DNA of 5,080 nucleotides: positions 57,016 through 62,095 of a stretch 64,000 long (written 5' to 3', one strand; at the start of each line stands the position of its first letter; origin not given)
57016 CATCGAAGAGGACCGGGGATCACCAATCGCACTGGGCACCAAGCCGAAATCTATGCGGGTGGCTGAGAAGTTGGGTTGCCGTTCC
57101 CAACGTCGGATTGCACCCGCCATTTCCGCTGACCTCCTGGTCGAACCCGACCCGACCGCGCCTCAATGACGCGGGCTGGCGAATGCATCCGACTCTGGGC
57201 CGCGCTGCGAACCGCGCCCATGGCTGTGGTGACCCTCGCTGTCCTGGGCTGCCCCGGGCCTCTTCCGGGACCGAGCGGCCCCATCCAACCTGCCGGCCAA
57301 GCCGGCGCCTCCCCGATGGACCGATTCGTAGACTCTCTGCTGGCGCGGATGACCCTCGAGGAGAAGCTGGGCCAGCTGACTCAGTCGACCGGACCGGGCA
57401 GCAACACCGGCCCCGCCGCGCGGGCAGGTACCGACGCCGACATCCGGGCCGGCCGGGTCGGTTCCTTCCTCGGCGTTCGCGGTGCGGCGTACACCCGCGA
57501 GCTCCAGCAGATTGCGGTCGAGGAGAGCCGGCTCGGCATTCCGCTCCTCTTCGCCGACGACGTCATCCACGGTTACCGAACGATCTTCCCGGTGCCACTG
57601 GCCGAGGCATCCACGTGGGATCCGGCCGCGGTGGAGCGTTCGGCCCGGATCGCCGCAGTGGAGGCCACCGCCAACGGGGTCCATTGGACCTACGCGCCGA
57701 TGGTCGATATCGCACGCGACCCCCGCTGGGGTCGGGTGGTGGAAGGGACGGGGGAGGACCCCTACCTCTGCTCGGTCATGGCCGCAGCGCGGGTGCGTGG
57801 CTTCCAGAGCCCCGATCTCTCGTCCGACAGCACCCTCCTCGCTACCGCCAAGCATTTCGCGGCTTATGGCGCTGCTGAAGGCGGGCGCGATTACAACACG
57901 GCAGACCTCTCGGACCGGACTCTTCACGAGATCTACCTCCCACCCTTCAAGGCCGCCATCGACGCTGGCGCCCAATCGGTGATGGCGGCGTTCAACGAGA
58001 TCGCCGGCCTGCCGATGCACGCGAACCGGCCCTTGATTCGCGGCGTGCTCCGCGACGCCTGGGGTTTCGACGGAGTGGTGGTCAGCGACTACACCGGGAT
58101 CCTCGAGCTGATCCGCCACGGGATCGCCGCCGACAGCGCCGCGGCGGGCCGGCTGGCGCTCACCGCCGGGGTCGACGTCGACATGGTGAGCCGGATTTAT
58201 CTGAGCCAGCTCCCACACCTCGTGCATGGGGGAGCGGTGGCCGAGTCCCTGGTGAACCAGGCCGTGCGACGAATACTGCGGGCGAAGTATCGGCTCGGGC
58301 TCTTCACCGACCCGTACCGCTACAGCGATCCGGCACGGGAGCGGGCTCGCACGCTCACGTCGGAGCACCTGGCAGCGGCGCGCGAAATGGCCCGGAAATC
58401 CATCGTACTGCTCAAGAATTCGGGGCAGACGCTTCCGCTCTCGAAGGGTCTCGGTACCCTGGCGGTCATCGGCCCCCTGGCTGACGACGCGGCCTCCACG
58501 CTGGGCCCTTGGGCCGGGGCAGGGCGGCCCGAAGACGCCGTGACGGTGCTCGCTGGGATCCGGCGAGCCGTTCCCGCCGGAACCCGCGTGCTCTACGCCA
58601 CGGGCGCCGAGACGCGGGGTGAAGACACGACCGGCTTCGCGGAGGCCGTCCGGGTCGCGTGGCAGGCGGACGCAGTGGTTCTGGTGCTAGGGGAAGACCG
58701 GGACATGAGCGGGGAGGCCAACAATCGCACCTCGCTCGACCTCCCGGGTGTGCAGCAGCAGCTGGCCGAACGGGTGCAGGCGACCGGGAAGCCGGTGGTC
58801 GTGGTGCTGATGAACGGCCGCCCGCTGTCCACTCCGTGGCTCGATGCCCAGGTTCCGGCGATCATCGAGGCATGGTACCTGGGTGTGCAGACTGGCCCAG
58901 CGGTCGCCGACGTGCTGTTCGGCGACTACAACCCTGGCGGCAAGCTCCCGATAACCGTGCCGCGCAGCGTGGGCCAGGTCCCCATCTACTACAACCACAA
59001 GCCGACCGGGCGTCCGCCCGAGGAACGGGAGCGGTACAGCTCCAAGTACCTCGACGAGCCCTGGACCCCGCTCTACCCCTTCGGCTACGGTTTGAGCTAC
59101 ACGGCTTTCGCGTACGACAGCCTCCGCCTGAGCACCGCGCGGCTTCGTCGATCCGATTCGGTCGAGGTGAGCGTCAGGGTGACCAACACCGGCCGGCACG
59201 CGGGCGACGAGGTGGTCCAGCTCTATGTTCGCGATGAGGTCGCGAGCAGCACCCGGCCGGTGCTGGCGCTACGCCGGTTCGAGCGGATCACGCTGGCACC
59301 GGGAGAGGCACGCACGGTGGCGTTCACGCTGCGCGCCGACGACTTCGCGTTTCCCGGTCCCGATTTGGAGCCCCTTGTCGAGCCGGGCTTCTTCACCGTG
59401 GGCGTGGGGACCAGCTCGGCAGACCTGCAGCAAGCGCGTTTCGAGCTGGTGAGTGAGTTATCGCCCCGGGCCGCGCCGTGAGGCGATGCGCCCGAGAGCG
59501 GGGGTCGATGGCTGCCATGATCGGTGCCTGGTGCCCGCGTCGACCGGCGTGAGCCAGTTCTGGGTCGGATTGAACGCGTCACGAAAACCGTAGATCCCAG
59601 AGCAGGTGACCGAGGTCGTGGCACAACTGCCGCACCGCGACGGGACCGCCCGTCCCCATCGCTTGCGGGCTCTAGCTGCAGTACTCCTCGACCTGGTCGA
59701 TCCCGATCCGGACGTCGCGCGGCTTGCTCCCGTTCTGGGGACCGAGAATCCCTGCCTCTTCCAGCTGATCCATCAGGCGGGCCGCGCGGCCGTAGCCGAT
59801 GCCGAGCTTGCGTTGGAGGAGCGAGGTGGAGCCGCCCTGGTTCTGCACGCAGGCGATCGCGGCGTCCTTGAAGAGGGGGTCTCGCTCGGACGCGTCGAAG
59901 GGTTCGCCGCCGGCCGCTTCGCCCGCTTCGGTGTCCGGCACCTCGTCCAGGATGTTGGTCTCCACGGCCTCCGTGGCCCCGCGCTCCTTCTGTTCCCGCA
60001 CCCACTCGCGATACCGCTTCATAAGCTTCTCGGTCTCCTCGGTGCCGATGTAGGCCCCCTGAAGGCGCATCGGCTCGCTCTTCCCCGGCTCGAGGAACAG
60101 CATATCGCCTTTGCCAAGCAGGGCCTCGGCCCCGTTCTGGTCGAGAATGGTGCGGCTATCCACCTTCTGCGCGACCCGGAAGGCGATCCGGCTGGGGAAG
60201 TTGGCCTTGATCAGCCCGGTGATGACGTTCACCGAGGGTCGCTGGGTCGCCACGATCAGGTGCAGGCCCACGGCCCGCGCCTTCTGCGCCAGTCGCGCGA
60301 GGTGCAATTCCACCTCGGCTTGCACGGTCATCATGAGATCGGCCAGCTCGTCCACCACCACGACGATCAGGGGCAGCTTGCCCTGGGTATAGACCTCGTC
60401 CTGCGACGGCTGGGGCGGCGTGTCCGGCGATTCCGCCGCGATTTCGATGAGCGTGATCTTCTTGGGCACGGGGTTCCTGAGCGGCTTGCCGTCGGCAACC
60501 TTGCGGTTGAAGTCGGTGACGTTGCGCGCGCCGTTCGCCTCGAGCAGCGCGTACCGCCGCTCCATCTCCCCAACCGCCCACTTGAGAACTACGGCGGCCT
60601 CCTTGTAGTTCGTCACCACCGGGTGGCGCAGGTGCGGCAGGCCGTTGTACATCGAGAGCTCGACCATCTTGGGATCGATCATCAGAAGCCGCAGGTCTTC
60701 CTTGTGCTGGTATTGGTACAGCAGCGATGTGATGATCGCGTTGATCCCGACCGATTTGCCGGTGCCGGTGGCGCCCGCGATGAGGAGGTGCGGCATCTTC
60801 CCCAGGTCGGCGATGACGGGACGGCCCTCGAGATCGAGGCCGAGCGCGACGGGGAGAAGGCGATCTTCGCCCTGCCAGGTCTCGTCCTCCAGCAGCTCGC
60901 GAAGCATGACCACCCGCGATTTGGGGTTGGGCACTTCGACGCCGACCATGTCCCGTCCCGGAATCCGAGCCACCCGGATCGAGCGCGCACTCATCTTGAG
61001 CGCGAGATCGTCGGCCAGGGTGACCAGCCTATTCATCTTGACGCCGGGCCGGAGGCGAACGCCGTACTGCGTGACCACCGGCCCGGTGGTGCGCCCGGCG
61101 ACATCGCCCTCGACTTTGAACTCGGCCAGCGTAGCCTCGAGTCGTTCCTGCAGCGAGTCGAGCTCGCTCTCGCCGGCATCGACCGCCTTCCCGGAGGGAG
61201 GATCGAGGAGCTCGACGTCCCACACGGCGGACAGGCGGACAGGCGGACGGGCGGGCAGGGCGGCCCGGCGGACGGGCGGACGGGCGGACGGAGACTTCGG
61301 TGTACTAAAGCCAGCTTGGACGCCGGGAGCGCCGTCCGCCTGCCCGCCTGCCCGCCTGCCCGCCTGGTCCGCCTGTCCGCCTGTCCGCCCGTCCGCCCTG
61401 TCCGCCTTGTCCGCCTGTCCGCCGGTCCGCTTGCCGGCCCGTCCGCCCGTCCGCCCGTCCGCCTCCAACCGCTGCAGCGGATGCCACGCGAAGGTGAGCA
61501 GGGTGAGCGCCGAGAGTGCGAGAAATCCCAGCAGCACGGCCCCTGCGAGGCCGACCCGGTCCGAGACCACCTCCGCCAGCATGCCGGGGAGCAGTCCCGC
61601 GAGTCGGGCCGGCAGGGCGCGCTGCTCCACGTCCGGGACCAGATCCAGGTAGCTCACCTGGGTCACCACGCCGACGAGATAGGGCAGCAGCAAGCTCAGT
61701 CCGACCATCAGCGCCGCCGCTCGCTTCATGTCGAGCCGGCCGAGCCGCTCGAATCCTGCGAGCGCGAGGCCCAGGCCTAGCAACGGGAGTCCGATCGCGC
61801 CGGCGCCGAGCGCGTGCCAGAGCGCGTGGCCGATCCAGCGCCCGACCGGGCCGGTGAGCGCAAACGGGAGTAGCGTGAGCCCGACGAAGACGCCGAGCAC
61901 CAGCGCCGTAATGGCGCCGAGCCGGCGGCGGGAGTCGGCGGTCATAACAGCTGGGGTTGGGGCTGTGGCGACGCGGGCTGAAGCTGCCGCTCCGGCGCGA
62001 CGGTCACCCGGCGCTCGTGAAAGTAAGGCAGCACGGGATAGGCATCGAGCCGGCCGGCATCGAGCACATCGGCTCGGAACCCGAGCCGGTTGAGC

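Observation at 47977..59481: Beta-1,2-glucan locus combining a truncated Cgs-like synthase with exporter and degradative enzymes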

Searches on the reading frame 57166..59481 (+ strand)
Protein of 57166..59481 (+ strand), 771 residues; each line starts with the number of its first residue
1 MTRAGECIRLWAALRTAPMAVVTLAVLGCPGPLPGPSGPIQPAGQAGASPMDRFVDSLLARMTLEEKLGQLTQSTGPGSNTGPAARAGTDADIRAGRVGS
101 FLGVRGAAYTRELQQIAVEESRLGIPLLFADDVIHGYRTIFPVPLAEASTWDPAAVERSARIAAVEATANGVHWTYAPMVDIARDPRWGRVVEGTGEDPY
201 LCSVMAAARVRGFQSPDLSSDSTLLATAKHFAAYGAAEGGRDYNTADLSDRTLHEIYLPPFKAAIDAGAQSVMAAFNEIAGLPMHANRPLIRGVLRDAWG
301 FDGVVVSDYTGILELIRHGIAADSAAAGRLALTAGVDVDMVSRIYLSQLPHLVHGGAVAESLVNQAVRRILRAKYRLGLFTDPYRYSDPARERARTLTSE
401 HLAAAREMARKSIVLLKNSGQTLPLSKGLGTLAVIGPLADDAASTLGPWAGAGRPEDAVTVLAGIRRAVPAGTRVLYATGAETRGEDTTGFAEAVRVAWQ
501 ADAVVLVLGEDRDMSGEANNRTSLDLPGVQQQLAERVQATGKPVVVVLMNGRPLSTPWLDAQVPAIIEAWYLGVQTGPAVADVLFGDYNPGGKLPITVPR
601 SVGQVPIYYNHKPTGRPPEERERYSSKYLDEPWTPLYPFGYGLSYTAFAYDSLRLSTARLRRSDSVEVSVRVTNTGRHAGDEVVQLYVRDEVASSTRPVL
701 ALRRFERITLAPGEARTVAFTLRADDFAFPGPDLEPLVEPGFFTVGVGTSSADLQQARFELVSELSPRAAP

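Call 4: search_protein_families(library=pfam, proteins=[window:57166-59481:+], max_evalue=0.01)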
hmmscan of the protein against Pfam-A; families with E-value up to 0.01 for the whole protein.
window:57166-59481:+ (771 aa): 3 families
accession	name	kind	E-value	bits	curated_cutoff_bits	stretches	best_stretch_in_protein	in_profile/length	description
PF00933.27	Glyco_hydro_3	-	2.7e-69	234.4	27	1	63-372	1-315/316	Glycosyl hydrolase family 3 N terminal domain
PF01915.27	Glyco_hydro_3_C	-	6.1e-60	203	31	1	413-645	1-200/200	Glycosyl hydrolase family 3 C-terminal domain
PF14310.12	Fn3-like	-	9.8e-21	74.1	25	1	682-751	1-71/71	Fibronectin type III-like domain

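Call 7: search_protein_families(library=ncbifam, proteins=[window:57166-59481:+], max_evalue=0.01)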
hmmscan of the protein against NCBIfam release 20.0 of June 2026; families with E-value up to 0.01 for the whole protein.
window:57166-59481:+ (771 aa): 8 families
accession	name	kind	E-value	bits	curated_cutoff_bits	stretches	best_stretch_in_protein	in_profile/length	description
NF011678.0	PRK15098.1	equivalog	2.1e-246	820.1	666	2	49-484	32-465/765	beta-glucosidase BglX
NF052331.1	Bet13-16Glucosase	equivalog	6.9e-169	563.4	1330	2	48-482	9-452/750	exo-beta-d-1,3/1,6-glucosidase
NF041579.1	betaxyl_Flavo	equivalog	4e-166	554.2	1350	1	112-757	52-711/716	beta-xylosidase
NF052329.1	XyloArabinsidase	equivalog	2.9e-159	531.5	1050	1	55-761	6-731/750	beta-xylosidase/alpha-l-arabinosidase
NF041776.1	xylosidase_Xyl3A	equivalog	8.9e-124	414.3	1250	2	175-485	115-426/846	xylan 1,4-beta-xylosidase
NF041610.1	alph_arabinopyran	equivalog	5.2e-90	302.7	1300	1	139-757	59-648/738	exo-alpha-(1->6)-L-arabinopyranosidase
NF052330.1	BetGlucosiCelf0468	equivalog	9.9e-86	288.7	1300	2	491-756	547-816/817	beta-d-glucosidase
NF003740.0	PRK05337.1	equivalog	1.8e-09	37.2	207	1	156-341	100-280/340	beta-N-acetylhexosaminidase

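Call 63: search_solved_structures(query=window:57166-59481:+, max_evalue=1e-80)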
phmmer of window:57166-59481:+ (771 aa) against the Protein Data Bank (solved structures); distinct sequences matched with E-value up to 1e-80: 24.
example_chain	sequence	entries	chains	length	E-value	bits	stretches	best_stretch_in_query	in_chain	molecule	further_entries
3u48_A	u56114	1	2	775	2.5e-217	726.8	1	51-759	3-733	JMB19063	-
3u4a_A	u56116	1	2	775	1.2e-216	724.5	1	51-759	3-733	JMB19063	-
9urf_A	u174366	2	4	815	1.5e-208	697.8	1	40-761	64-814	beta-glucosidase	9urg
5xxl_A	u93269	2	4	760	2.9e-208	696.8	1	44-762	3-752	Periplasmic beta-glucosidase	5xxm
5xxn_A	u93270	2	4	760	1.4e-207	694.6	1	44-762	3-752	Periplasmic beta-glucosidase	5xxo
5tf0_A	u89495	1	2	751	1.2e-205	688.2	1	49-756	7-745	Glycosyl hydrolase family 3 N-terminal domain protein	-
6r5p_B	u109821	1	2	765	1.2e-198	665.1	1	43-761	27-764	Periplasmic beta-glucosidase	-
6r5i_A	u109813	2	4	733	2.3e-198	664.1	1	51-761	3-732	Periplasmic beta-glucosidase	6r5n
6r5r_A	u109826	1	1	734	5.8e-198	662.8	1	50-761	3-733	Periplasmic beta-glucosidase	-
6r5o_B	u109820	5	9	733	9.7e-198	662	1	51-761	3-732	Periplasmic beta-glucosidase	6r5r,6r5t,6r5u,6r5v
4zoa_A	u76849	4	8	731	1.8e-167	562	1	55-757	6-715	Lin1840 protein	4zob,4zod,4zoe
4zo6_A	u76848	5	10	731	2.3e-166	558.3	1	55-757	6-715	Lin1840 protein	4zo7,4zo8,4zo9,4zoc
7zb3_A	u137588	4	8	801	5e-150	504.3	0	49-449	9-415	Beta-xylosidase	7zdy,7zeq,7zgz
8c7f_A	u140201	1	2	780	5.3e-149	500.9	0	49-449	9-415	Xylosidase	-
5z87_A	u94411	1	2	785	2.9e-132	445.6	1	107-762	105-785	EmGH1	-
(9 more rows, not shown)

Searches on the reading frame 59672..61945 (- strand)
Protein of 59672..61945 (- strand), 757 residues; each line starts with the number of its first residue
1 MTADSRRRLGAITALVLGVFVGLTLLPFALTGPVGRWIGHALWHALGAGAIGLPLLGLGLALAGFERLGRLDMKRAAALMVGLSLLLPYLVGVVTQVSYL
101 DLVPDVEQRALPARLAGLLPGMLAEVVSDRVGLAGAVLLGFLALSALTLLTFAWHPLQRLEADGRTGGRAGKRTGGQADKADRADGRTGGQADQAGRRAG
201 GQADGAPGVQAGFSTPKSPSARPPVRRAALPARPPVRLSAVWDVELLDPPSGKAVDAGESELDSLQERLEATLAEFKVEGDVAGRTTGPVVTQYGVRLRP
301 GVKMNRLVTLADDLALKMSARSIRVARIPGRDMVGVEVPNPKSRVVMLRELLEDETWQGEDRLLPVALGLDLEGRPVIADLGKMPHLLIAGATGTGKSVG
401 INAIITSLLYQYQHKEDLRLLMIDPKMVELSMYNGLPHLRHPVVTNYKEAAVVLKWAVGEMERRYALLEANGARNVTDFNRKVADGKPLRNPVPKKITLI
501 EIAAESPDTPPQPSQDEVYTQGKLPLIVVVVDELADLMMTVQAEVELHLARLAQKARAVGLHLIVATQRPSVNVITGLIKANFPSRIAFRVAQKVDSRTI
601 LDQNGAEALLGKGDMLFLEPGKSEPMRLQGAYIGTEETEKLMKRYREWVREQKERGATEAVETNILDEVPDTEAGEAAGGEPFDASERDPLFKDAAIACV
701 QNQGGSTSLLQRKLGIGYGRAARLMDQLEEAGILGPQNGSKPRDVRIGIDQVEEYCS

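Call 23: search_protein_families(library=pfam, proteins=[window:59672-61945:-], max_evalue=0.001)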
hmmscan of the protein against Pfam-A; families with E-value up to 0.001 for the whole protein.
window:59672-61945:- (757 aa): 4 families
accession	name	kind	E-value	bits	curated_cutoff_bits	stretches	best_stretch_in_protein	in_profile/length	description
PF01580.24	FtsK_SpoIIIE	-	1.7e-59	201.4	24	1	348-572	2-221/221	FtsK/SpoIIIE family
PF17854.6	FtsK_alpha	-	3.6e-27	94.9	22.9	1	244-340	4-101/101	FtsK alpha domain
PF09397.16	FtsK_gamma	-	1.6e-24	85.8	30.6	1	687-747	2-62/63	Ftsk gamma domain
PF01935.23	DUF87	-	0.00027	21.6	23.2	1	376-425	13-60/220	Helicase HerA, central domain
